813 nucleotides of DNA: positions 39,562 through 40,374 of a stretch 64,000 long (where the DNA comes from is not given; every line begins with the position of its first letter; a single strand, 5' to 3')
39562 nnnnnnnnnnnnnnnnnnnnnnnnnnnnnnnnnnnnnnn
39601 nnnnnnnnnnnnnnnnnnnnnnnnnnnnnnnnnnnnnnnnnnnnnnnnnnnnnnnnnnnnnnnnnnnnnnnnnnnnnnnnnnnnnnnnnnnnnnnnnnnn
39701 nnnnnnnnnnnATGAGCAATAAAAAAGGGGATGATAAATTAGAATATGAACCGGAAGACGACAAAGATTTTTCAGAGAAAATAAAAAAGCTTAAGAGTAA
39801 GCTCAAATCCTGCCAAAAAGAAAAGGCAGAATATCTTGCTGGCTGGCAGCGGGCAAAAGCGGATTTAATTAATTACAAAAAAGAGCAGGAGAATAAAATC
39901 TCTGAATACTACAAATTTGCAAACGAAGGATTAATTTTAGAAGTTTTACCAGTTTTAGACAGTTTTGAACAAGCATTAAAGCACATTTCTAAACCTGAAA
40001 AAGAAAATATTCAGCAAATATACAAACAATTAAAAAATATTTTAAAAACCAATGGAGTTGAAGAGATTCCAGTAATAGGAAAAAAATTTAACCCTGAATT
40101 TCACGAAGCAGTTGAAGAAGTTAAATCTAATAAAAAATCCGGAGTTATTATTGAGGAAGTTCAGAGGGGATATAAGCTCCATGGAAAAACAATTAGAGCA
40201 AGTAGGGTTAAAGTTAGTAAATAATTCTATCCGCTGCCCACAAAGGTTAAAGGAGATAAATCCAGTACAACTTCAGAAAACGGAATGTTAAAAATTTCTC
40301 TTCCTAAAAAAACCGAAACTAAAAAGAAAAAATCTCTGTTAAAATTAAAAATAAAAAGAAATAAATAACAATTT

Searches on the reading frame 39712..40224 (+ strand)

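Call 32: search_protein_families(library=pfam, proteins=[window:39712-40224:+], max_evalue=0.001)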
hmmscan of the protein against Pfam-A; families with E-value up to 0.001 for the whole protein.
window:39712-40224:+ (170 aa): 2 families
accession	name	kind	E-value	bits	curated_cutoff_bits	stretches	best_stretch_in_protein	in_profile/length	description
PF01025.24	GrpE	-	2.3e-40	138.4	25.8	1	16-170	5-165/165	GrpE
PF05859.17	Mis12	-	0.00089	19.5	25.7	0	7-115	102-193/231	Mis12 protein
